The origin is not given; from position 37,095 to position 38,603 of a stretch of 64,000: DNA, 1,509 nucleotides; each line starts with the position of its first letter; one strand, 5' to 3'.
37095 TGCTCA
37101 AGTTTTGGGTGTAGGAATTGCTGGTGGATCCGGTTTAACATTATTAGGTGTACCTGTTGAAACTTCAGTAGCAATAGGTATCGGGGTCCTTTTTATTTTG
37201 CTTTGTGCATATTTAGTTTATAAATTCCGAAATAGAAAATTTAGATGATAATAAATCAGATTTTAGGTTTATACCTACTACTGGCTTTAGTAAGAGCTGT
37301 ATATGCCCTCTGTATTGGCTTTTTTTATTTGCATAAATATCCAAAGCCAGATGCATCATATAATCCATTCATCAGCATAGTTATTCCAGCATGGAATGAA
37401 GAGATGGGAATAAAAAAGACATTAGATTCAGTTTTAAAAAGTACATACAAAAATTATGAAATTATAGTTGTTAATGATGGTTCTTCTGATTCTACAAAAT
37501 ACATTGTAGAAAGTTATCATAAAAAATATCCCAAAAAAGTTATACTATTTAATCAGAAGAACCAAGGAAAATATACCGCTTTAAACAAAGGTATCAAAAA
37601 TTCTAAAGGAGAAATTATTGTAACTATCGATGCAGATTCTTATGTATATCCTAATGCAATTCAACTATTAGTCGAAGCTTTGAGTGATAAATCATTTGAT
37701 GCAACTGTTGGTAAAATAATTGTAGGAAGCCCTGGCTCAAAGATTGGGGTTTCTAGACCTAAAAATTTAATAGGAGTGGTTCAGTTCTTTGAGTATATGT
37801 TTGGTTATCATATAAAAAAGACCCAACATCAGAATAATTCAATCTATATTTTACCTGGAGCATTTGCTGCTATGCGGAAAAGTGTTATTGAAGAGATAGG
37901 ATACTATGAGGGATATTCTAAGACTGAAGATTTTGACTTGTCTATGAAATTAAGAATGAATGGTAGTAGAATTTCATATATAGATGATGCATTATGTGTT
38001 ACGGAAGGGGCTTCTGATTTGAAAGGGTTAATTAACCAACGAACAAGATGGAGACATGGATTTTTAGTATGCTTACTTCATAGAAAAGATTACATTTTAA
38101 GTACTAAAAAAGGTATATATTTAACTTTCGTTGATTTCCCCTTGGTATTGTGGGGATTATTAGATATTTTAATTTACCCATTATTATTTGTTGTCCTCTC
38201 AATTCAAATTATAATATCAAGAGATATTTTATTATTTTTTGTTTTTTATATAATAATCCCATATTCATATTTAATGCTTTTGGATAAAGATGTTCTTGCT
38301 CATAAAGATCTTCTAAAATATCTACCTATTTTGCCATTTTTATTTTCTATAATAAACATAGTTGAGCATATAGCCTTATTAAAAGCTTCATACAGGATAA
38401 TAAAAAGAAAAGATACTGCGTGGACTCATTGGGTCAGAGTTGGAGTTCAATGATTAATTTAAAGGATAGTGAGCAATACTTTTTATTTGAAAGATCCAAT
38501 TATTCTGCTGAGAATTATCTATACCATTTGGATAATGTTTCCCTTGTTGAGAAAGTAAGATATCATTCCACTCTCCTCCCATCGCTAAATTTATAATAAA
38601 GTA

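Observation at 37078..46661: Exopolysaccharide/cell-surface locus: small TM protein + PgaC-like GT2 synthase + GH16 glucanase + two giant tandem paralogs with multi-CBM arrays fused to CE4 deacetylase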

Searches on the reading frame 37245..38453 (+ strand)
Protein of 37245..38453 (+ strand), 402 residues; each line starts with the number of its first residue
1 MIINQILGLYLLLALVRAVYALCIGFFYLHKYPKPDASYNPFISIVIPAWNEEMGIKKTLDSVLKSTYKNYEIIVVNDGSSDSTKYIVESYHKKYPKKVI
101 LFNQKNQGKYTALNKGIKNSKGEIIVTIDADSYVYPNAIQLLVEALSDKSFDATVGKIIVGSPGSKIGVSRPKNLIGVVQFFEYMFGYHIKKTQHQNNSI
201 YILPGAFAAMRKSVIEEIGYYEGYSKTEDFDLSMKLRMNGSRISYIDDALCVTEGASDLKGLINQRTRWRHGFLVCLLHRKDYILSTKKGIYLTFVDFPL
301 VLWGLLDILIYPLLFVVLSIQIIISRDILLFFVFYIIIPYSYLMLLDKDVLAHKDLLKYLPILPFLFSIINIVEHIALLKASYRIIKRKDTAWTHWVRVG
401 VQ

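Call 5: search_protein_families(library=pfam, proteins=[window:37245-38453:+], max_evalue=0.01)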
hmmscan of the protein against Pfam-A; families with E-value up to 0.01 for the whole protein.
window:37245-38453:+ (402 aa): 6 families
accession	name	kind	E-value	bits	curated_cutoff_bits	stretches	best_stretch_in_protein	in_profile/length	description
PF00535.33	Glycos_transf_2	-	2.3e-41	142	23.3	1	44-219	1-168/168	Glycosyl transferase family 2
PF13641.12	Glyco_tranf_2_3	-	9.9e-30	104.7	27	1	43-270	3-228/230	Glycosyltransferase like family 2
PF13632.12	Glyco_trans_2_3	-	4e-17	63.1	27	1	124-340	1-194/198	Glycosyl transferase family group 2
PF03142.21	Chitin_synth_2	-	2e-08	33.8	27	1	116-212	196-286/527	Chitin synthase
PF10111.15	Glyco_tranf_2_2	-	5.8e-08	33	27.3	1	44-143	1-103/276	Glycosyltransferase like family 2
PF13506.12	Glyco_transf_21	-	1.6e-07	31.4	21.7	1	109-269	18-172/174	Glycosyl transferase family 21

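Call 14: search_protein_families(library=ncbifam, proteins=[window:37245-38453:+], max_evalue=0.001)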
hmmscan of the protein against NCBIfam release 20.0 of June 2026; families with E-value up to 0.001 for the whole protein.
window:37245-38453:+ (402 aa): 31 families (the best 25 are shown)
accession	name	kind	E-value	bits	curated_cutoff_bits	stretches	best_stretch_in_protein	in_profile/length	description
TIGR03937.1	PgaC_IcaA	equivalog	3.9e-53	180.9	422.3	1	30-396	34-401/407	poly-beta-1,6-N-acetyl-D-glucosamine synthase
TIGR03111.1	glyc2_xrt_Gpos1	hypoth_equivalog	2.7e-33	115.4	363.95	1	25-376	28-405/439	TIGR03111 family XrtG-associated glycosyltransferase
NF007482.0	PRK10073.1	equivalog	1.3e-22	80.2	423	1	40-152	5-116/334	glycosyltransferase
NF041875.1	EPS_EpsD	equivalog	4.4e-21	75.6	370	1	43-251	1-204/325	exopolysaccharide biosynthesis glycosyltransferase EpsD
NF047683.1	TeichurnBiosyTuaG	equivalog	7.5e-19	68.4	400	1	40-150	5-115/252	teichuronic acid biosynthesis protein TuaG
NF053846.1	glyco_with_XrtP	equivalog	8.7e-19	67.5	520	1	9-323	8-351/440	XrtP-associated glycosyltransferase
TIGR03965.1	mycofact_glyco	equivalog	6.4e-18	64.9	280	1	33-268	67-295/467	mycofactocin biosynthesis glycosyltransferase MftF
TIGR04283.1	glyco_like_mftF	equivalog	8.1e-18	64.8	182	1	43-149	1-100/221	TIGR04283 family arsenosugar biosynthesis glycosyltransferase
NF053739.1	GlytfEpsEBac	equivalog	4.3e-17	62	450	1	41-172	1-138/265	glycosyltransferase EpsE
NF050050.1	ProtGlycPglI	equivalog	4.6e-16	59.1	500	1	41-160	2-121/306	GalNAc(5)-diNAcBac-PP-undecaprenol beta-1,3-glucosyltransferase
TIGR04242.1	nodulat_NodC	equivalog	1.3e-15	57.3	550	1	35-273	42-285/395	chitooligosaccharide synthase NodC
NF007986.1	PRK10714.1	equivalog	1.9e-14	53.4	529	1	43-153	8-121/316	undecaprenyl-phosphate 4-deoxy-4-formamido-L-arabinose transferase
NF041394.1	GtaseAglG_Halo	equivalog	2.4e-14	53.3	440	1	44-222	4-175/304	glucosyl-dolichyl phosphate glucuronosyltransferase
TIGR03030.1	CelA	equivalog_domain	3.5e-14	51.8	699.1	1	204-337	308-447/714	UDP-forming cellulose synthase catalytic subunit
NF045692.1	OglycostaseCruG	equivalog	1.1e-13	50.8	600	1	42-251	42-253/386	2'-O-glycosyltransferase CruG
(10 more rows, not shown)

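Call 35: find_homologous_proteins(query=window:37245-38453:+, max_evalue=1e-10)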
Query window:37245-38453:+ (402 aa): 704 proteins with E <= 1e-10 among 6795 candidates; the best 120 are listed.
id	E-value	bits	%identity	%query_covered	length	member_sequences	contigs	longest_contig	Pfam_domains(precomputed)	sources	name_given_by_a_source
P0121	1.8e-263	892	100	100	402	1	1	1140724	PF13632.13,PF10111.15,PF13506.14,PF13641.13,PF03142.22,PF00535.33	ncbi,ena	-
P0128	6.9e-198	676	72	100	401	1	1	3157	PF13632.13,PF10111.15,PF13506.14,PF13641.13,PF03142.22,PF01644.24,PF00535.33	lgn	-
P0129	2.4e-195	668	72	100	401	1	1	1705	PF13632.13,PF10111.15,PF13506.14,PF13641.13,PF03142.22,PF01644.24,PF00535.33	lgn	-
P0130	3.3e-179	614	67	96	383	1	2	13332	PF13632.13,PF10111.15,PF13506.14,PF13641.13,PF03142.22,PF01644.24,PF00535.33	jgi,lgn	-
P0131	1.0e-178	613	66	100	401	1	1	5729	PF13632.13,PF10111.15,PF13506.14,PF13641.13,PF03142.22,PF01644.24,PF00535.33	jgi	jgi:poly-beta-1,6-N-acetyl-D-glucosamine synthase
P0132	2.6e-169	582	65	100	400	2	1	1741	PF13632.13,PF10111.15,PF13506.14,PF13641.13,PF03142.22,PF01644.24,PF00535.33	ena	-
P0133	2.7e-166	572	63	100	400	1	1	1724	PF13632.13,PF10111.15,PF13506.14,PF13641.13,PF03142.22,PF01644.24,PF00535.33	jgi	-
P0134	8.7e-146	504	54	100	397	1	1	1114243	PF13632.13,PF10111.15,PF13506.14,PF13641.13,PF03142.22,PF01644.24,PF00535.33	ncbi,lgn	-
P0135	1.4e-130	454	49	99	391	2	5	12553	PF13632.13,PF10111.15,PF13506.14,PF13641.13,PF03142.22,PF01644.24,PF00535.33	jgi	-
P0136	1.1e-128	448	51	100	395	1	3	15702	PF13632.13,PF10111.15,PF13506.14,PF13641.13,PF03142.22,PF01644.24,PF00535.33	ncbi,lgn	-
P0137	1.4e-125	438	49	99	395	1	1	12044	PF13632.13,PF10111.15,PF13506.14,PF13641.13,PF03142.22,PF01644.24,PF00535.33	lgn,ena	-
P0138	1.9e-125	437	49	100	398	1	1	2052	PF13632.13,PF10111.15,PF13506.14,PF13641.13,PF03142.22,PF00535.33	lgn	-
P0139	1.5e-124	434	50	99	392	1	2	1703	PF13632.13,PF10111.15,PF13506.14,PF13641.13,PF03142.22,PF01644.24,PF00535.33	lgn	-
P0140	2.7e-124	434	49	99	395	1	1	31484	PF13632.13,PF10111.15,PF13506.14,PF13641.13,PF03142.22,PF00535.33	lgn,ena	-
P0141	9.5e-123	428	50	97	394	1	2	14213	PF13632.13,PF10111.15,PF13506.14,PF13641.13,PF03142.22,PF00535.33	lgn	-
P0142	2.9e-117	410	47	99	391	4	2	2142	PF13632.13,PF10111.15,PF13506.14,PF13641.13,PF03142.22,PF01644.24,PF00535.33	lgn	-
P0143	8.7e-116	406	48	99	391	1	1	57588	PF13632.13,PF10111.15,PF13506.14,PF13641.13,PF03142.22,PF00535.33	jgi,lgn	-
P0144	4.7e-115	403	50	90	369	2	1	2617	PF13632.13,PF10111.15,PF13506.14,PF13641.13,PF03142.22,PF00535.33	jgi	-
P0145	2.3e-114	401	45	100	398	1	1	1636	PF13632.13,PF10111.15,PF13506.14,PF13641.13,PF03142.22,PF00535.33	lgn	-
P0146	1.6e-109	385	48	95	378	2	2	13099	PF13632.13,PF10111.15,PF13506.14,PF13641.13,PF03142.22,PF01644.24,PF00535.33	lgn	-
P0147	1.8e-107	378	43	100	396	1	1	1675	PF13632.13,PF10111.15,PF13506.14,PF13641.13,PF03142.22,PF00535.33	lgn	-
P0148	1.8e-107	378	43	99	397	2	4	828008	PF13632.13,PF10111.15,PF13506.14,PF13641.13,PF03142.22,PF01644.24,PF00535.33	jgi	-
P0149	8.4e-107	376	43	99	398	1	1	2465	PF13632.13,PF10111.15,PF13506.14,PF13641.13,PF03142.22,PF01644.24,PF00535.33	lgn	-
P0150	3.1e-103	364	43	99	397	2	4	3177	PF13632.13,PF10111.15,PF13506.14,PF13641.13,PF03142.22,PF01644.24,PF00535.33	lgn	-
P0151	1.2e-102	362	42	99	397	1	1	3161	PF13632.13,PF10111.15,PF13506.14,PF13641.13,PF03142.22,PF01644.24,PF00535.33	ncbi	-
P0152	1.7e-102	362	43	100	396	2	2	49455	PF13632.13,PF10111.15,PF13506.14,PF13641.13,PF03142.22,PF01644.24,PF00535.33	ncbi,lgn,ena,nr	ncbi:MAG TPA: glycosyltransferase [Candidatus Saccharimonadales bacterium]|nr:glycosyltransferase [C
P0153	3.0e-102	361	44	94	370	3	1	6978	PF13632.13,PF10111.15,PF13506.14,PF13641.13,PF03142.22,PF00535.33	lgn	-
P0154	5.4e-102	360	41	98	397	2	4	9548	PF13632.13,PF10111.15,PF13506.14,PF13641.13,PF03142.22,PF00535.33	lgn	-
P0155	2.8e-101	358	43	99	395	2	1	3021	PF13632.13,PF10111.15,PF13506.14,PF13641.13,PF03142.22,PF01644.24,PF00535.33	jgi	-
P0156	2.3e-100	355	41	98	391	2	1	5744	PF13632.13,PF10111.15,PF13506.14,PF13641.13,PF03142.22,PF01644.24,PF00535.33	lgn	-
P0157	6.5e-100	353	43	98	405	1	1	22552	PF13632.13,PF10111.15,PF13506.14,PF13641.13,PF03142.22,PF01644.24,PF00535.33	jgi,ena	-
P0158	5.0e-99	350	43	98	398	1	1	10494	PF13632.13,PF10111.15,PF13506.14,PF13641.13,PF03142.22,PF01644.24,PF00535.33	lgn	-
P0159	5.2e-99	350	43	97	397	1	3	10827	PF13632.13,PF10111.15,PF13506.14,PF13641.13,PF03142.22,PF00535.33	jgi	jgi:poly-beta-1,6-N-acetyl-D-glucosamine synthase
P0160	2.0e-95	339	41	94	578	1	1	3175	PF13632.13,PF10111.15,PF13506.14,PF13641.13,PF03142.22,PF00781.30,PF00535.33,PF19279.5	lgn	-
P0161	1.4e-92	329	39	99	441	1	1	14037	PF13632.13,PF10111.15,PF13506.14,PF13641.13,PF03142.22,PF01644.24,PF00535.33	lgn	-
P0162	9.7e-91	323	41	95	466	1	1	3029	PF13632.13,PF10111.15,PF13506.14,PF13641.13,PF00535.33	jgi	-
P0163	2.0e-89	319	40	99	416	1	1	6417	PF13632.13,PF10111.15,PF13506.14,PF13641.13,PF03142.22,PF00535.33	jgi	jgi:cellulose synthase/poly-beta-1,6-N-acetylglucosamine synthase-like glycosyltransferase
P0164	5.2e-68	248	39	81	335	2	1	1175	PF13632.13,PF10111.15,PF13506.14,PF13641.13,PF03142.22,PF00535.33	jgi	jgi:cellulose synthase/poly-beta-1,6-N-acetylglucosamine synthase-like glycosyltransferase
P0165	2.2e-67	246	37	91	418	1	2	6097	PF13632.13,PF10111.15,PF13506.14,PF13641.13,PF00535.33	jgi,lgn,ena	jgi:cellulose synthase/poly-beta-1,6-N-acetylglucosamine synthase-like glycosyltransferase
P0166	7.6e-67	244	37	91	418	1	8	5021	PF13632.13,PF10111.15,PF13506.14,PF13641.13,PF00535.33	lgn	-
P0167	1.3e-66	244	39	91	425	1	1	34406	PF13632.13,PF10111.15,PF13506.14,PF13641.13,PF00535.33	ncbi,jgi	-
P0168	1.4e-65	240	36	92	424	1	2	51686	PF13632.13,PF10111.15,PF13506.14,PF13641.13,PF03142.22,PF00535.33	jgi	jgi:poly-beta-1,6-N-acetyl-D-glucosamine synthase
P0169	4.4e-65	239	37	90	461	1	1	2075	PF13632.13,PF10111.15,PF13506.14,PF13641.13,PF03142.22,PF01644.24,PF00535.33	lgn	-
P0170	1.7e-64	237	36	99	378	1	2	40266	PF13632.13,PF10111.15,PF13506.14,PF13641.13,PF00535.33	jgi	jgi:biofilm PGA synthesis N-glycosyltransferase PgaC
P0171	2.0e-64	236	39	91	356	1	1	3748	PF13632.13,PF10111.15,PF13506.14,PF13641.13,PF00535.33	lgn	-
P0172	1.4e-63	234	38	91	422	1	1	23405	PF13632.13,PF10111.15,PF13506.14,PF13641.13,PF00535.33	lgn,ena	-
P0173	3.4e-63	232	36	91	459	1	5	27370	PF13632.13,PF10111.15,PF13506.14,PF13641.13,PF03142.22,PF00535.33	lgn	-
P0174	1.8e-62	230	36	93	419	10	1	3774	PF13632.13,PF10111.15,PF13506.14,PF13641.13,PF00535.33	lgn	-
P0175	2.0e-62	230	37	91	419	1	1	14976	PF13632.13,PF10111.15,PF13506.14,PF13641.13,PF00535.33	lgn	-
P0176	2.3e-62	230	38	91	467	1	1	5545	PF13632.13,PF10111.15,PF13506.14,PF13641.13,PF03142.22,PF00535.33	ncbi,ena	-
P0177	4.7e-62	229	35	100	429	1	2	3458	PF13632.13,PF10111.15,PF13506.14,PF13641.13,PF03142.22,PF00535.33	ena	-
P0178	4.7e-62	229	37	91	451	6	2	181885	PF13632.13,PF13506.14,PF13641.13,PF03142.22,PF00535.33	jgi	jgi:biofilm PGA synthesis N-glycosyltransferase PgaC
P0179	5.7e-62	228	37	90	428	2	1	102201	PF13632.13,PF10111.15,PF13506.14,PF13641.13,PF03142.22,PF00535.33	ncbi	-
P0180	6.6e-62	228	36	91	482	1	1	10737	PF13632.13,PF10111.15,PF13506.14,PF13641.13,PF03142.22,PF01644.24,PF00535.33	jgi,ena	-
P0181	1.1e-61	227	37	91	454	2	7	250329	PF13632.13,PF10111.15,PF13506.14,PF13641.13,PF00535.33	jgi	jgi:biofilm PGA synthesis N-glycosyltransferase PgaC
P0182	1.1e-61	227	37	90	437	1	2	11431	PF13632.13,PF10111.15,PF13506.14,PF13641.13,PF00535.33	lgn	-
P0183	1.2e-61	227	39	89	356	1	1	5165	PF13632.13,PF10111.15,PF13506.14,PF13641.13,PF03142.22,PF00535.33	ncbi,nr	ncbi:MAG: glycosyltransferase [Bacteroidota bacterium]|nr:glycosyltransferase [Bacteroidota bacteriu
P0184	1.4e-61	227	36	90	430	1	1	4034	PF13632.13,PF10111.15,PF13506.14,PF13641.13,PF03142.22,PF00535.33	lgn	-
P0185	1.5e-61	227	35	92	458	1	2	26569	PF13632.13,PF10111.15,PF13506.14,PF13641.13,PF03142.22,PF00535.33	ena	-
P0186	2.7e-61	226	34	90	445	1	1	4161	PF13632.13,PF10111.15,PF13506.14,PF13641.13,PF03142.22,PF01644.24,PF00535.33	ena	-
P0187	3.2e-61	226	37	91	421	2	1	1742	PF13632.13,PF10111.15,PF13506.14,PF13641.13,PF03142.22,PF00535.33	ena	-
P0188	1.5e-60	224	32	99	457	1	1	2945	PF13632.13,PF10111.15,PF13506.14,PF13641.13,PF03142.22,PF00535.33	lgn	-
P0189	1.6e-60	224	35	90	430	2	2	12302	PF13632.13,PF10111.15,PF13506.14,PF13641.13,PF03142.22,PF00535.33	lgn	-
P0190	7.0e-60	222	37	93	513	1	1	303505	PF13632.13,PF10111.15,PF13506.14,PF13641.13,PF03142.22,PF00535.33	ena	-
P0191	8.9e-60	221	36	91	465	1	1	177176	PF13632.13,PF10111.15,PF13506.14,PF13641.13,PF03142.22,PF00535.33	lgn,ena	-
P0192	4.2e-59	219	35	93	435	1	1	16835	PF13632.13,PF10111.15,PF13506.14,PF13641.13,PF03142.22,PF00535.33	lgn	-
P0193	4.4e-59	219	34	92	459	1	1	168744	PF13632.13,PF10111.15,PF13506.14,PF13641.13,PF00535.33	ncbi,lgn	-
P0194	8.1e-59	218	36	93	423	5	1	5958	PF13632.13,PF10111.15,PF13506.14,PF13641.13,PF03142.22,PF00535.33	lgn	-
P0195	1.2e-58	217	37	91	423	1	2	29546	PF13632.13,PF13506.14,PF13641.13,PF03142.22,PF00535.33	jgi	jgi:poly-beta-1,6-N-acetyl-D-glucosamine synthase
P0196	1.3e-58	217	36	90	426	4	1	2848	PF13632.13,PF10111.15,PF13506.14,PF13641.13,PF03142.22,PF00535.33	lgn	-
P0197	1.4e-58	217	36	93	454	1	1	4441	PF13632.13,PF10111.15,PF13506.14,PF13641.13,PF00535.33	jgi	jgi:cellulose synthase/poly-beta-1,6-N-acetylglucosamine synthase-like glycosyltransferase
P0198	2.9e-58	216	36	91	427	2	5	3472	PF13632.13,PF13506.14,PF13641.13,PF03142.22,PF00535.33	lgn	-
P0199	5.9e-58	215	35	91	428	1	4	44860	PF13632.13,PF13506.14,PF13641.13,PF03142.22,PF00535.33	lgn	-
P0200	1.5e-57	214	34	93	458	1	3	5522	PF13632.13,PF10111.15,PF13506.14,PF13641.13,PF03142.22,PF00535.33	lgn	-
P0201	2.1e-57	213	36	92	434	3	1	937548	PF13632.13,PF10111.15,PF13506.14,PF13641.13,PF03142.22,PF00535.33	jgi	jgi:biofilm PGA synthesis N-glycosyltransferase PgaC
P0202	2.5e-57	213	34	92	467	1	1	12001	PF13632.13,PF10111.15,PF13506.14,PF13641.13,PF03142.22,PF00535.33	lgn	-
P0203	3.0e-57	213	34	92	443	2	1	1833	PF13632.13,PF10111.15,PF13506.14,PF13641.13,PF00535.33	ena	-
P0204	4.1e-57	212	36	91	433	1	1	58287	PF13632.13,PF10111.15,PF13506.14,PF13641.13,PF03142.22,PF00535.33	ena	-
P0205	5.1e-57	212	37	92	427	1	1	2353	PF13632.13,PF13506.14,PF13641.13,PF03142.22,PF00535.33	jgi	jgi:cellulose synthase/poly-beta-1,6-N-acetylglucosamine synthase-like glycosyltransferase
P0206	1.8e-56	210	36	90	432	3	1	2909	PF13632.13,PF10111.15,PF13506.14,PF13641.13,PF00535.33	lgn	-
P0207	3.0e-56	210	36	91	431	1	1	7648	PF13632.13,PF10111.15,PF13506.14,PF13641.13,PF00535.33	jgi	jgi:cellulose synthase/poly-beta-1,6-N-acetylglucosamine synthase-like glycosyltransferase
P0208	3.7e-56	209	36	91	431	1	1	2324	PF13632.13,PF10111.15,PF13506.14,PF13641.13,PF00535.33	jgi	jgi:cellulose synthase/poly-beta-1,6-N-acetylglucosamine synthase-like glycosyltransferase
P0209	4.7e-56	209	34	91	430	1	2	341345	PF13632.13,PF10111.15,PF13506.14,PF13641.13,PF03142.22,PF00535.33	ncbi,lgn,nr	ncbi:MAG TPA: glycosyltransferase [Candidatus Saccharimonadales bacterium]|nr:glycosyltransferase [C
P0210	8.4e-56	208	36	90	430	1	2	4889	PF13632.13,PF10111.15,PF13506.14,PF13641.13,PF03142.22,PF00535.33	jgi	-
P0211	1.2e-55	208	33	93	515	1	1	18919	PF13632.13,PF10111.15,PF13506.14,PF13641.13,PF03142.22,PF00535.33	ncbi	-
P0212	1.5e-55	207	35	90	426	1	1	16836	PF13632.13,PF13506.14,PF13641.13,PF00535.33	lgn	-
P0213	2.4e-55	207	33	100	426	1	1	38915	PF13632.13,PF10111.15,PF13506.14,PF13641.13,PF03142.22,PF00535.33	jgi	-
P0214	8.6e-55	205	34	93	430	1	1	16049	PF13632.13,PF10111.15,PF13506.14,PF13641.13,PF03142.22,PF00535.33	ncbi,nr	ncbi:MAG TPA: glycosyltransferase [Patescibacteria group bacterium]|nr:glycosyltransferase [Patescib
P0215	1.8e-54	204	35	91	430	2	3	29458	PF13632.13,PF10111.15,PF13506.14,PF13641.13,PF00535.33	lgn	-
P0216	2.0e-54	204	33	90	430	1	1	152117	PF13632.13,PF10111.15,PF13506.14,PF13641.13,PF03142.22,PF00535.33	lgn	-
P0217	6.2e-54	202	32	90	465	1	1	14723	PF13632.13,PF13506.14,PF13641.13,PF03142.22,PF01644.24,PF00535.33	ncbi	ncbi:MAG TPA: glycosyltransferase [Desulfobacterales bacterium]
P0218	1.7e-53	200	33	90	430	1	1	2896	PF13632.13,PF10111.15,PF13506.14,PF13641.13,PF03142.22,PF00535.33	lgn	-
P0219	1.4e-52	197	34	92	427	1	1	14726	PF13632.13,PF10111.15,PF13506.14,PF13641.13,PF03142.22,PF00535.33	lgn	-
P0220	2.5e-52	197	35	91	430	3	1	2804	PF13632.13,PF10111.15,PF13506.14,PF13641.13,PF03142.22,PF00535.33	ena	-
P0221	6.8e-52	195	36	58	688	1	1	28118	PF13632.13,PF10111.15,PF13506.14,PF13641.13,PF00535.33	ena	-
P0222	1.2e-51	194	35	91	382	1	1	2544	PF13632.13,PF10111.15,PF13506.14,PF13641.13,PF03142.22,PF01644.24,PF00535.33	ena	-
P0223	6.7e-51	192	33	90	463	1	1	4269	PF13632.13,PF13506.14,PF13641.13,PF03142.22,PF00535.33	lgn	-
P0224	6.8e-51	192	35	88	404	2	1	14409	PF13632.13,PF10111.15,PF13506.14,PF13641.13,PF01644.24,PF00535.33,PF13704.14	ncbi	-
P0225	8.6e-49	185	37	79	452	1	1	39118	PF13632.13,PF10111.15,PF13506.14,PF13641.13,PF01644.24,PF00535.33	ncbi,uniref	ncbi:glycosyltransferase [Virgibacillus sp. W0430]|uniref:glycosyltransferase n=1 Tax=Virgibacillus 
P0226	1.3e-48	184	33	86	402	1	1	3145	PF13632.13,PF10111.15,PF13506.14,PF13641.13,PF03142.22,PF01644.24,PF00535.33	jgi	jgi:poly-beta-1,6 N-acetyl-D-glucosamine synthase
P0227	5.9e-47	179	36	73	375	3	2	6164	PF13632.13,PF10111.15,PF13506.14,PF13641.13,PF03142.22,PF01644.24,PF00535.33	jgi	jgi:biofilm PGA synthesis N-glycosyltransferase PgaC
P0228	1.6e-46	178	36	73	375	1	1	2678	PF13632.13,PF10111.15,PF13506.14,PF13641.13,PF03142.22,PF01644.24,PF00535.33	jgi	jgi:biofilm PGA synthesis N-glycosyltransferase PgaC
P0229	1.8e-46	177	34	71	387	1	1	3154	PF13632.13,PF10111.15,PF13506.14,PF13641.13,PF03142.22,PF01644.24,PF00535.33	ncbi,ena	-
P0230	2.8e-44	170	37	64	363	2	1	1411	PF13632.13,PF10111.15,PF13506.14,PF13641.13,PF03142.22,PF01644.24,PF00535.33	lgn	-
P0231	8.9e-44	168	33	71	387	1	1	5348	PF13632.13,PF10111.15,PF13506.14,PF13641.13,PF03142.22,PF01644.24,PF00535.33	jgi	-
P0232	2.8e-43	167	35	63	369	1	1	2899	PF13632.13,PF10111.15,PF13506.14,PF13641.13,PF03142.22,PF01644.24,PF00535.33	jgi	-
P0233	1.0e-42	165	35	64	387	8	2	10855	PF13632.13,PF10111.15,PF13506.14,PF13641.13,PF03142.22,PF01644.24,PF00535.33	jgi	-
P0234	1.6e-42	164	34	85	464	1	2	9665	PF13632.13,PF10111.15,PF13506.14,PF13641.13,PF03142.22,PF01644.24,PF00535.33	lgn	-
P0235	2.4e-42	164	37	66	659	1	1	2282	PF13632.13,PF10111.15,PF13506.14,PF13641.13,PF03142.22,PF01644.24,PF00535.33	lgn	-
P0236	4.9e-42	163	30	89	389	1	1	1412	PF13632.13,PF10111.15,PF13506.14,PF13641.13,PF00535.33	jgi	jgi:cellulose synthase/poly-beta-1,6-N-acetylglucosamine synthase-like glycosyltransferase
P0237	1.6e-41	161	37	66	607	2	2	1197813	PF13632.13,PF10111.15,PF13506.14,PF13641.13,PF03142.22,PF01644.24,PF00535.33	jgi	jgi:cellulose synthase/poly-beta-1,6-N-acetylglucosamine synthase-like glycosyltransferase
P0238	1.9e-41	161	31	98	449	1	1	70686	PF13632.13,PF10111.15,PF13506.14,PF13641.13,PF00535.33,PF13704.14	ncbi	-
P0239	4.7e-40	156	36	67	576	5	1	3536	PF13632.13,PF10111.15,PF13506.14,PF13641.13,PF03142.22,PF01644.24,PF00535.33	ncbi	ncbi:MAG: glycosyltransferase, partial [Promethearchaeota archaeon]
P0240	1.6e-39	155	32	70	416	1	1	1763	PF13632.13,PF10111.15,PF13506.14,PF13641.13,PF03142.22,PF00535.33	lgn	-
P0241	3.0e-39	154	32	85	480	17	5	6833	PF13632.13,PF10111.15,PF13506.14,PF13641.13,PF01644.24,PF00535.33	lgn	-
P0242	5.0e-39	153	30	79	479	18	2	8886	PF13632.13,PF10111.15,PF13506.14,PF13641.13,PF03142.22,PF01644.24,PF00535.33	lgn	-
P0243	7.2e-39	152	33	80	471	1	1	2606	PF13632.13,PF10111.15,PF13506.14,PF13641.13,PF03142.22,PF01644.24,PF00535.33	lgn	-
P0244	7.4e-39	152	30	88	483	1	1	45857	PF13632.13,PF10111.15,PF13506.14,PF13641.13,PF03142.22,PF01644.24,PF00535.33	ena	-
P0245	2.2e-38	151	34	83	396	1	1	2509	PF13632.13,PF10111.15,PF13506.14,PF13641.13,PF01644.24,PF00535.33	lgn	-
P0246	9.5e-38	149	32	71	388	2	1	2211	PF13632.13,PF10111.15,PF13506.14,PF13641.13,PF03142.22,PF01644.24,PF00535.33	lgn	-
